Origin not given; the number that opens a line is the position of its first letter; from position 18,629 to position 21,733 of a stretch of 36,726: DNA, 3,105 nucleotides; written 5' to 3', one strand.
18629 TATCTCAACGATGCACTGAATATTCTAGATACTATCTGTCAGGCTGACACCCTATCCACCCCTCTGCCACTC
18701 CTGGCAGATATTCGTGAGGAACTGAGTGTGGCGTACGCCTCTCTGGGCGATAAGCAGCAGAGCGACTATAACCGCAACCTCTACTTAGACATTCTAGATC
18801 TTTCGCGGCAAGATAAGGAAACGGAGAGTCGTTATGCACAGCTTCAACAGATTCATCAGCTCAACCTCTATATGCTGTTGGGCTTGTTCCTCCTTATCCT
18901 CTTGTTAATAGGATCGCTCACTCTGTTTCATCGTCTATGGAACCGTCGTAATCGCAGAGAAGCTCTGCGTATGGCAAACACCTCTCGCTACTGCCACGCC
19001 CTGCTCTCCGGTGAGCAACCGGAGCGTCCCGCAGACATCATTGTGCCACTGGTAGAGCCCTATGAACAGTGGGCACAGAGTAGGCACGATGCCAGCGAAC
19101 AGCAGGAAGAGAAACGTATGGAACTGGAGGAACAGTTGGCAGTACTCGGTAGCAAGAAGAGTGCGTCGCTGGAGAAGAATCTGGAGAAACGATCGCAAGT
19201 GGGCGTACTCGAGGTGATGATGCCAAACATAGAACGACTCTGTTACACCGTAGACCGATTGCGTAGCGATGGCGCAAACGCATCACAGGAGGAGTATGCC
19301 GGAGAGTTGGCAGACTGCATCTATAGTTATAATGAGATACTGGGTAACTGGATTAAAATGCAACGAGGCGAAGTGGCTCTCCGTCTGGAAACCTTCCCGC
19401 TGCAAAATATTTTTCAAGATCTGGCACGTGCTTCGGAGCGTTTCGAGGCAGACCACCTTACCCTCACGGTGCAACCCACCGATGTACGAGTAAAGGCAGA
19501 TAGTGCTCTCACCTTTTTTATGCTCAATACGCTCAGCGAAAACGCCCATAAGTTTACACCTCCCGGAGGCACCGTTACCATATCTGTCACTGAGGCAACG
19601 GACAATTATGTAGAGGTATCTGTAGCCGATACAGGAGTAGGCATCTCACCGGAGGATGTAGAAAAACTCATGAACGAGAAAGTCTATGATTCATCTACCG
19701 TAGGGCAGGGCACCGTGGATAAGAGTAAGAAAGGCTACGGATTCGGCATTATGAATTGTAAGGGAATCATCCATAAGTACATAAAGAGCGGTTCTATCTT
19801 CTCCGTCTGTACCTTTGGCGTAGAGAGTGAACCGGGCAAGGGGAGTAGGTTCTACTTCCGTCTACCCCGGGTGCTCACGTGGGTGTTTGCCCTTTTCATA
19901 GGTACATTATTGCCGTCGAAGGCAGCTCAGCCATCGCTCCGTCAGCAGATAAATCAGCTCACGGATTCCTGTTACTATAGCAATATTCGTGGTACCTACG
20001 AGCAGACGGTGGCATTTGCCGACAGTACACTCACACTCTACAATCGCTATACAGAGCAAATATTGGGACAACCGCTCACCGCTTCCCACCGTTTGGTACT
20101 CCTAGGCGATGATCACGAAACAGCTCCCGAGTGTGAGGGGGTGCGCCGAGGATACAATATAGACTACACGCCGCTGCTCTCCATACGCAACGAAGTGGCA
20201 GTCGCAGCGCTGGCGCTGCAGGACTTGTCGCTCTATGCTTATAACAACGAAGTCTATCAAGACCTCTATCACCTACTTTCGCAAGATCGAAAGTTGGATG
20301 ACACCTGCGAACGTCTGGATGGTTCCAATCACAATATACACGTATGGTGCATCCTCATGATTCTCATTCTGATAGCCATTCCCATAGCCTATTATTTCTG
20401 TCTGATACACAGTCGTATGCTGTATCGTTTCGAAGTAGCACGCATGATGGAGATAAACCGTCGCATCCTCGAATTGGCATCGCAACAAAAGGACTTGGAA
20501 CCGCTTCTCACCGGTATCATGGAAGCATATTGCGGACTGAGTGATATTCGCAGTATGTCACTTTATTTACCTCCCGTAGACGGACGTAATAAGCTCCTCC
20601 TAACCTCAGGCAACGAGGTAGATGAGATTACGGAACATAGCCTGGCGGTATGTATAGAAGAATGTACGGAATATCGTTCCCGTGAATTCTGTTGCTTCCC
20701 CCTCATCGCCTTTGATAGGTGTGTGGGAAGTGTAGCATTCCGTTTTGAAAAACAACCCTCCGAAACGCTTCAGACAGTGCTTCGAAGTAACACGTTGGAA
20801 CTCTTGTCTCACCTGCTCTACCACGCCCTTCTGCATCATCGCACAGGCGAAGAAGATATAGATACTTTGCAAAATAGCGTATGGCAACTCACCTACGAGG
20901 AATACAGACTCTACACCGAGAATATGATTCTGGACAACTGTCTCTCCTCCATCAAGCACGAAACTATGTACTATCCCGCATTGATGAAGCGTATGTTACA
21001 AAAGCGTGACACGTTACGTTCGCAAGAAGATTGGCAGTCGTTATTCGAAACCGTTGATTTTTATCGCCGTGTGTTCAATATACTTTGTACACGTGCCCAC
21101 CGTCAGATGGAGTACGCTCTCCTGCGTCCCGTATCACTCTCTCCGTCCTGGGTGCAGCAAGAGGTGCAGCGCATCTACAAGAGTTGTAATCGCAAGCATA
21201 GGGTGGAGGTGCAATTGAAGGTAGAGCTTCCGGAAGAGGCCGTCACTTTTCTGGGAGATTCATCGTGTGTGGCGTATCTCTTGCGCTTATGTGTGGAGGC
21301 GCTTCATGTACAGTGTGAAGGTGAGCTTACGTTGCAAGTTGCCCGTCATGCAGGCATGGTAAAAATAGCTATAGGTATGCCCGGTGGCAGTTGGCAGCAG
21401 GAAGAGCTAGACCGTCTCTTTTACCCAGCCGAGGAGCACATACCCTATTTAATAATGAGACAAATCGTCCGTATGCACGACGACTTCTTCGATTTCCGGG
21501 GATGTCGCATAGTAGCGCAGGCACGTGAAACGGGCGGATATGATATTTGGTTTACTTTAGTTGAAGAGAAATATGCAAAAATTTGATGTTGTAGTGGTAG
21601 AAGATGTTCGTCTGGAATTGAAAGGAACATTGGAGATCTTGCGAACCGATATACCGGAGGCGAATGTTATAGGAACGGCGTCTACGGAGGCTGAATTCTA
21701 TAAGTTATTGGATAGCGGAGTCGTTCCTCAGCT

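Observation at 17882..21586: Sensor kinase with two complementary half-defective kinase modules in reversed order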

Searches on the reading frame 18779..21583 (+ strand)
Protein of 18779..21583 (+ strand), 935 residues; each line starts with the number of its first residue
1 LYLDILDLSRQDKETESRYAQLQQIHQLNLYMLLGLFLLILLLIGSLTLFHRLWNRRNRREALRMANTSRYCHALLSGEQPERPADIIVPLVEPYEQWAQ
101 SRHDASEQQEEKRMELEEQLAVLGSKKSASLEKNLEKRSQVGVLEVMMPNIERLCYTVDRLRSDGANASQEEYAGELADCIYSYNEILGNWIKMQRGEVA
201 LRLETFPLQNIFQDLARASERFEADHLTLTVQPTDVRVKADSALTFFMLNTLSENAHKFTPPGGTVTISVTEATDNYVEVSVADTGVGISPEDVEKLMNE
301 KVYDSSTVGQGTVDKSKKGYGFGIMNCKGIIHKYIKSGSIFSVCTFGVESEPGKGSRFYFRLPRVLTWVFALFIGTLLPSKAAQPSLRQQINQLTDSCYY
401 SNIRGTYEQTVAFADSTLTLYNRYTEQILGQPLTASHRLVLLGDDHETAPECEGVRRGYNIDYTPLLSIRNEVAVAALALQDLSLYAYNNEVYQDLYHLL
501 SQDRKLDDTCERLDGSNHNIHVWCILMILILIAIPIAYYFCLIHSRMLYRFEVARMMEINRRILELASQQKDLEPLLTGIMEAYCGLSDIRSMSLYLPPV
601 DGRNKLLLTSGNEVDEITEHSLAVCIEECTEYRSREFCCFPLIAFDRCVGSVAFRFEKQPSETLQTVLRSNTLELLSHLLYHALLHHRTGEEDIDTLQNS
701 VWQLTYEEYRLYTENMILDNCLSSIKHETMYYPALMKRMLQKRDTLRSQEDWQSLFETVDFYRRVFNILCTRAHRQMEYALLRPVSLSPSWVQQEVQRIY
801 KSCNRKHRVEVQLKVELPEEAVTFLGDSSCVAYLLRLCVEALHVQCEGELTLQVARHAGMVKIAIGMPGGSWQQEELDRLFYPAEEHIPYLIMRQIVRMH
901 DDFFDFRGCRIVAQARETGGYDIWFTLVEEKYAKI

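Call 59: predict_structure(alignment_id=A5)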
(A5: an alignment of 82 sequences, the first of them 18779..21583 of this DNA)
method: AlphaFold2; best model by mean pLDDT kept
length: 935 residues; sequences in the alignment: 82
mean_pLDDT: 84.1   pTM: 0.57
mean pLDDT of the five models: 84.1, 83.6, 82.4, 81.9, 79.5
residues with pLDDT >= 90: 356; 70-90: 479; 50-70: 61; < 50: 39
segments of 3 or more residues with pLDDT < 50: 1-3, 195-198, 368-373, 375-384, 501-512
pLDDT, mean of each block of 10 residues (from residue 1): 45 59 73 83 86 84 82 82 84 85 87 93 91 92 92 95 86 94 90 56 85 88 90 93 89 90 94 89 92 90 76 62 81 86 92 92 71 45 56 84 87 89 82 85 78 80 84 91 90 79 37 59 80 83 80 83 83 82 83 89 83 86 93 89 90 89 83 86 76 89 90 86 84 90 77 92 88 77 90 96 91 93 93 96 89 94 93 93 92 94 87 93 95 72
secondary structure, 60 per line:
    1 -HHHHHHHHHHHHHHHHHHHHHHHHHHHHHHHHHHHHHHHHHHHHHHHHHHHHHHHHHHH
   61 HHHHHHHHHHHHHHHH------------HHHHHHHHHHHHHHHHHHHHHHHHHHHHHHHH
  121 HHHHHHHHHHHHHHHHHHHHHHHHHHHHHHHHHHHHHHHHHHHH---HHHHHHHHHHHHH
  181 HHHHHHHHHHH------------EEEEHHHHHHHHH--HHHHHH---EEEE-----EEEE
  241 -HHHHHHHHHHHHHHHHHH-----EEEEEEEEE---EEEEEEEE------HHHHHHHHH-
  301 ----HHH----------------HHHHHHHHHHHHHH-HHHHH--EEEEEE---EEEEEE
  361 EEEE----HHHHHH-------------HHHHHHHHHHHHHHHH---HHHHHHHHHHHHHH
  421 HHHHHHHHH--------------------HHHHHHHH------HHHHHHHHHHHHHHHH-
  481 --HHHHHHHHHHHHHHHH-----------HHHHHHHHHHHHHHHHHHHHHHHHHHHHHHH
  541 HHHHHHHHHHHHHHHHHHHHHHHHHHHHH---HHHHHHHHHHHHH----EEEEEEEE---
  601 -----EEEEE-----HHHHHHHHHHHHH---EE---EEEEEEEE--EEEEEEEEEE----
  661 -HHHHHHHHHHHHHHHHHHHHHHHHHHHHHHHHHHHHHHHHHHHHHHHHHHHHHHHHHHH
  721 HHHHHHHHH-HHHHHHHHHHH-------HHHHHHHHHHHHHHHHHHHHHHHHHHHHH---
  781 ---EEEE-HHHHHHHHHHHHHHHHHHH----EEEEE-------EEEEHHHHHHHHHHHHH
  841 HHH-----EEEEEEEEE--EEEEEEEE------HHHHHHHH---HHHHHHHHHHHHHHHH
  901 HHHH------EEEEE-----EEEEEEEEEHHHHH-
elements in order (helices of 4 or more, strands of 3 or more residues): H2-76 H89-164 H168-191 E204-207 H208-216 H219-224 E228-231 E237-240 H242-259 E265-273 E277-284 H291-299 H324-337 H339-343 E346-351 E355-364 H369-374 H388-403 H407-429 H450-457 H464-479 H483-498 H510-569 H573-585 E590-597 E606-610 H616-628 E637-644 E647-656 H662-729 H731-741 H749-777 E784-787 H789-807 E812-816 E824-827 H828-843 E849-857 E860-867 H874-881 H885-904 E911-915 E921-929 H930-934

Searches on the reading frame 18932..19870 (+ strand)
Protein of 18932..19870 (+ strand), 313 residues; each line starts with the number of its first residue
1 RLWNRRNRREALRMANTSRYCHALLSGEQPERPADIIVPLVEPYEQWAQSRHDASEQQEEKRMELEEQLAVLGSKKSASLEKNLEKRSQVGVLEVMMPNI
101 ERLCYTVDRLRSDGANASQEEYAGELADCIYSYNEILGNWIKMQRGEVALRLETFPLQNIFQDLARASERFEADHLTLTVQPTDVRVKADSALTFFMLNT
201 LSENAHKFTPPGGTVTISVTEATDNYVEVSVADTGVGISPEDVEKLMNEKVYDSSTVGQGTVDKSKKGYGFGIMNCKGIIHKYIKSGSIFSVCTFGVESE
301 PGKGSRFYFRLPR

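Call 39: search_solved_structures(query=A4, max_evalue=0.001, show_alignments=5)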
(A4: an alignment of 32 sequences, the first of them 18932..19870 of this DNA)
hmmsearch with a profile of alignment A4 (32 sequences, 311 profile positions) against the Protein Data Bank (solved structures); distinct sequences matched with E-value up to 0.001: 24.
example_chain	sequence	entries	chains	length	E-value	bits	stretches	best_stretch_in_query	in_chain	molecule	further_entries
4u7n_A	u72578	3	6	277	3e-13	52.7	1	72-310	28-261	Histidine protein kinase sensor protein | Histidine kinase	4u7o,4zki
5c93_A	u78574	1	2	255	3.2e-13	52.6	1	76-310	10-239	Histidine kinase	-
7z8n_A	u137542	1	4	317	6.4e-13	51.6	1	26-308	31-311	Histidine kinase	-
6paj_A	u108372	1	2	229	2.6e-12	49.6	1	137-311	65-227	Sensor protein SrrB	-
4q20_A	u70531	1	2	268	4.5e-10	42.3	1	132-236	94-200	Sensor protein DivL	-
8h70_A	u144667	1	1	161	1.3e-09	40.8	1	154-311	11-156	Phosphate regulon sensor protein PhoR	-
4i5s_A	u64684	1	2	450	1.5e-09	40.6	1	159-310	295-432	Putative histidine kinase CovS; VicK-like protein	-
3sl2_A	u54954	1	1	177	2.2e-09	40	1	178-272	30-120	Sensor histidine kinase yycG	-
9jfj_A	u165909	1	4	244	6.7e-08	35.1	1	117-310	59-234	Sensor histidine kinase ZraS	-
8u4x_A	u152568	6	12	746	4.3e-07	32.5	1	180-310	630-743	histidine kinase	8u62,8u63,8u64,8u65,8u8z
8g3a_D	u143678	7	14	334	8e-07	31.6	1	147-246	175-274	Sensor protein BceS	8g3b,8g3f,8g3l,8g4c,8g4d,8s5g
3a0r_A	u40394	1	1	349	3.5e-06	29.5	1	63-279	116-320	Sensor protein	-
4jas_A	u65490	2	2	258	3.4e-05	26.2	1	118-311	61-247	Histidine kinase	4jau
6qrj_A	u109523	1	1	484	3.6e-05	26.2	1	109-248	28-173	Hybrid kinase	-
6rh7_A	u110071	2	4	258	4.8e-05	25.7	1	123-311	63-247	Sensor histidine kinase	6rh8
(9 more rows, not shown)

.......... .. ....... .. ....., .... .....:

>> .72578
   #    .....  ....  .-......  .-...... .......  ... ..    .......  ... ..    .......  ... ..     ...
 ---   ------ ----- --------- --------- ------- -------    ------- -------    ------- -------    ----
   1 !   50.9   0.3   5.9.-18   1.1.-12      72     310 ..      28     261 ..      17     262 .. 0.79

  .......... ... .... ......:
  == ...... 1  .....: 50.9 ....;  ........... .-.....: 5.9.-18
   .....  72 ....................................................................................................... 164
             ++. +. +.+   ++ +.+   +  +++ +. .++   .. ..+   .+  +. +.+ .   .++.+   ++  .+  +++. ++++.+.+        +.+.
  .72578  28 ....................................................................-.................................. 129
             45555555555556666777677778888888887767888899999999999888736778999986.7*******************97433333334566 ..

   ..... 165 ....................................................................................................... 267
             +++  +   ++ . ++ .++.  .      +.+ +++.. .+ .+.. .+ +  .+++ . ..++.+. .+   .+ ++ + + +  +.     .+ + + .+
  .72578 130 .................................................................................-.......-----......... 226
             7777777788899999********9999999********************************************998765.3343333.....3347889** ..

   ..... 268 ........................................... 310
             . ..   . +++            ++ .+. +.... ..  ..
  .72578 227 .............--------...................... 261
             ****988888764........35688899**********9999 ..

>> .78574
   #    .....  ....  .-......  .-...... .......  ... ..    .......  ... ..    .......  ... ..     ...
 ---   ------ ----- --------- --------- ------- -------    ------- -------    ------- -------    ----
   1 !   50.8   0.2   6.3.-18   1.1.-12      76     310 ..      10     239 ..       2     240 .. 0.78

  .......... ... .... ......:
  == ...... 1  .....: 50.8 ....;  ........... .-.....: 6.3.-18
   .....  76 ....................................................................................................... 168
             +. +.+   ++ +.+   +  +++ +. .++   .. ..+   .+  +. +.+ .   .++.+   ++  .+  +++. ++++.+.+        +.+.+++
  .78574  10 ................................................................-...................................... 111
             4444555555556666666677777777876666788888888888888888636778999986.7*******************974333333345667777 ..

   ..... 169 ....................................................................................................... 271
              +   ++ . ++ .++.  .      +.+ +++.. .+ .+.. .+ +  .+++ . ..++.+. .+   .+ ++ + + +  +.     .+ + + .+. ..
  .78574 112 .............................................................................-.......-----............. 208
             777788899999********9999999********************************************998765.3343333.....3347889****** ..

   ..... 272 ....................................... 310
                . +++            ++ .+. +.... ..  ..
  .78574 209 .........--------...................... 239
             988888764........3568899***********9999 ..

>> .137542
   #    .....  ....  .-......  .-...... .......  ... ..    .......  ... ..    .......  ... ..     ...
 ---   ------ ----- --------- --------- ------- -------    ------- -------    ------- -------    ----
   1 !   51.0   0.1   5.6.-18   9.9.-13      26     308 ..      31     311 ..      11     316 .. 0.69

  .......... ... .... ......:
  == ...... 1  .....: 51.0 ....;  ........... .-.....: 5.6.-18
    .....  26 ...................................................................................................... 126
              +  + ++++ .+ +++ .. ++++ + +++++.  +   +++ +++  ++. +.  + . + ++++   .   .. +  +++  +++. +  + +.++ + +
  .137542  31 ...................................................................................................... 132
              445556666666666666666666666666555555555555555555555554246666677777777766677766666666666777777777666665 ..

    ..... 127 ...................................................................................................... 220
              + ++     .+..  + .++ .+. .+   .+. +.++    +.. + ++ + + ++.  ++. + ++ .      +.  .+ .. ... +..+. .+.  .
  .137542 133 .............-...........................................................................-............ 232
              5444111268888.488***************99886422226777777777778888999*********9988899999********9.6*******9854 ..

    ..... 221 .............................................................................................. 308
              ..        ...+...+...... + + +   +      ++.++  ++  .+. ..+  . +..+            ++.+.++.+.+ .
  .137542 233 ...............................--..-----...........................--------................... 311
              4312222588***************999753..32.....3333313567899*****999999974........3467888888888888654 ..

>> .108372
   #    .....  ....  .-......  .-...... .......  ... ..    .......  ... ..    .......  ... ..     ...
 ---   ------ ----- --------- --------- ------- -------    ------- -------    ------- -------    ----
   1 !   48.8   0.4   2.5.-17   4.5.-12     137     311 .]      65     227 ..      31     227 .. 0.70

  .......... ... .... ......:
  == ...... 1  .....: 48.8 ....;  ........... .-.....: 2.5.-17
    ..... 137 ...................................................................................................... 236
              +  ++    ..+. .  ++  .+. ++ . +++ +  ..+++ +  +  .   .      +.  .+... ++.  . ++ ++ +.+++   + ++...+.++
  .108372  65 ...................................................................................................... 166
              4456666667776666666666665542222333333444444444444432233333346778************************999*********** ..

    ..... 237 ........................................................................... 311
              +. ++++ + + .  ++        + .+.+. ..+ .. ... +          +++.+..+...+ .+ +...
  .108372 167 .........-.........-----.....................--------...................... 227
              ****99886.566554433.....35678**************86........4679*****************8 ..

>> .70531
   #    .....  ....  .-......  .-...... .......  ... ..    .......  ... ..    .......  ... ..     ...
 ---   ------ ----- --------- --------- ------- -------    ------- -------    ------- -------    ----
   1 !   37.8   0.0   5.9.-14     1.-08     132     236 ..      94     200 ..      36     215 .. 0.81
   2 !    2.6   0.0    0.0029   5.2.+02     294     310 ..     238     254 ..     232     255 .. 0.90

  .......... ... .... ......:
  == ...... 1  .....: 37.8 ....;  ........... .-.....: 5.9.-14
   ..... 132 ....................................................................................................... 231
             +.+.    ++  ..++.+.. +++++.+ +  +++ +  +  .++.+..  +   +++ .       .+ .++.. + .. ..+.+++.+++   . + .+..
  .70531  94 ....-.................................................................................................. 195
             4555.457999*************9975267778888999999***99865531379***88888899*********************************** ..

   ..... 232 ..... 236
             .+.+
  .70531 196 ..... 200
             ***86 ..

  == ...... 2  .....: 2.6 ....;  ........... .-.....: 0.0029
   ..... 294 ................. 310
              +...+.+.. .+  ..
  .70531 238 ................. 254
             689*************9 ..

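Call 68: search_protein_families(library=pfam, alignment_id=A4, max_evalue=1)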
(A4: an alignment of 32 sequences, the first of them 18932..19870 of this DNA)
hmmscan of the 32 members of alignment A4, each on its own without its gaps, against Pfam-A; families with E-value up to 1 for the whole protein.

A. member 1, window:18932-19870:+ (313 aa): 4 families
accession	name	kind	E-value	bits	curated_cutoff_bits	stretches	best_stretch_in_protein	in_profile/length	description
PF02518.31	HATPase_c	-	2.1e-18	67.2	26.4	1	197-312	9-108/111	Histidine kinase-, DNA gyrase B-, and HSP90-like ATPase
PF13589.12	HATPase_c_3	-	4.9e-05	23.8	25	1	199-270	13-76/137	Histidine kinase-, DNA gyrase B-, and HSP90-like ATPase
PF10882.14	bPH_5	-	0.002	18.6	22.5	1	212-249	59-95/100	Bacterial PH domain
PF13581.12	HATPase_c_2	-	0.15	12.5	27.4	1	206-275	48-104/127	Histidine kinase-like ATPase domain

B. families by the number of members that match (of 32 scanned): 42 families (the first 25 are shown)
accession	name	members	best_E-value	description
PF02518.31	HATPase_c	32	2.1e-18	Histidine kinase-, DNA gyrase B-, and HSP90-like ATPase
PF13589.12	HATPase_c_3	20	4.9e-05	Histidine kinase-, DNA gyrase B-, and HSP90-like ATPase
PF13581.12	HATPase_c_2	15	0.0003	Histidine kinase-like ATPase domain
PF10882.14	bPH_5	7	0.002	Bacterial PH domain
PF14501.12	HATPase_c_5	7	0.0052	GHKL domain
PF14367.12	DUF4411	4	0.0052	Domain of unknown function (DUF4411)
PF22076.2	Cep192_D6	2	0.059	Cep192 domain 6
PF23819.1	DUF7189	2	0.062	Family of unknown function (DUF7189)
PF10090.15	HPTransfase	2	0.1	Histidine phosphotransferase C-terminal domain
PF08819.17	DUF1802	1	0.003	Domain of unknown function (DUF1802)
PF23925.1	A-sol_ELP1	1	0.0058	ELP1 alpha-solenoid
PF07808.18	RED_N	1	0.026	RED-like protein N-terminal region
PF10971.13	DUF2773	1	0.033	Protein of unknown function (DUF2773)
PF23649.1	FKBP15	1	0.033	FK506-binding protein 15-like domain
PF08539.16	HbrB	1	0.035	HbrB-like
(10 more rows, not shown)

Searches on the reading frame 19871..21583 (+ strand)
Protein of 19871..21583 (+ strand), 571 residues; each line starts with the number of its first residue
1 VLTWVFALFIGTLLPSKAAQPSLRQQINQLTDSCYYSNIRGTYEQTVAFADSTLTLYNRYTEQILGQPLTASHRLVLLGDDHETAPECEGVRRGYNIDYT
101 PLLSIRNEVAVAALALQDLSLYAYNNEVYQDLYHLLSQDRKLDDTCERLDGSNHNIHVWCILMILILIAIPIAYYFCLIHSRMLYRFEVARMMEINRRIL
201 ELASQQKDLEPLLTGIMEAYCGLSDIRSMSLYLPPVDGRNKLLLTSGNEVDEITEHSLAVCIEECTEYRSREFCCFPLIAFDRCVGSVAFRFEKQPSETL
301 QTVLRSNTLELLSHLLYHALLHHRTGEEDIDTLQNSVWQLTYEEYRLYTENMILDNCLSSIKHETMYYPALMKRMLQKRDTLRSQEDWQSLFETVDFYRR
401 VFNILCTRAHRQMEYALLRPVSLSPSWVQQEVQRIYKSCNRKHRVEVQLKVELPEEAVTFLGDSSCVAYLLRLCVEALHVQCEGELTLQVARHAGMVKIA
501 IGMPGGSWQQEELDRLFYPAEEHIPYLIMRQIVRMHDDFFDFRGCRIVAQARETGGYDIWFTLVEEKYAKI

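Call 53: find_homologous_proteins(query=window:19871-21583:+, max_evalue=0.001)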
Query window:19871-21583:+ (571 aa): 14 proteins with E <= 0.001 among 8000 candidates.
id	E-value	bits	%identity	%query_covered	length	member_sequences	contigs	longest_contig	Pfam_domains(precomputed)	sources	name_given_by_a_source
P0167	3.9e-42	163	32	41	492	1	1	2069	PF17140.11,PF02518.32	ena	-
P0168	8.3e-41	158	30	41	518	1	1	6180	PF17140.11,PF02518.32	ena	-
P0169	8.2e-38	148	33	41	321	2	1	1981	PF17140.11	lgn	-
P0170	8.1e-37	145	33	44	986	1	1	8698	PF17140.11,PF17139.10,PF02518.32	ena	-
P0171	1.4e-36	144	34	40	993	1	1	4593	PF17140.11,PF17139.10,PF02518.32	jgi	jgi:signal transduction histidine kinase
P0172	1.4e-36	144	34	40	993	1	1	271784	PF17140.11,PF17139.10,PF02518.32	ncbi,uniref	ncbi:DUF5112 domain-containing protein [Prevotella sp. tc2-28]|uniref:ATP-binding protein n=1 Tax=Pr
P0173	1.8e-36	144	34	40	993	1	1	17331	PF17140.11,PF17139.10,PF02518.32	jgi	-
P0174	3.6e-36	143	33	40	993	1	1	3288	PF17140.11,PF17139.10,PF02518.32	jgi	jgi:signal transduction histidine kinase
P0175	3.1e-35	140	33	44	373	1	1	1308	PF17140.11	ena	-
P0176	1.2e-16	78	29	36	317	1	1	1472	-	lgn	-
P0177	2.2e-9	55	26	36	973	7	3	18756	PF17140.11,PF17139.10,PF02518.32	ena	-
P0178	2.9e-9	54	34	16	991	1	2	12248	PF17140.11,PF17139.10,PF02518.32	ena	-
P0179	2.8e-7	48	24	39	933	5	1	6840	PF17140.11,PF17139.10,PF02518.32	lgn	-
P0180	1.6e-6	45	26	38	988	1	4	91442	PF17139.10,PF02518.32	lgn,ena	-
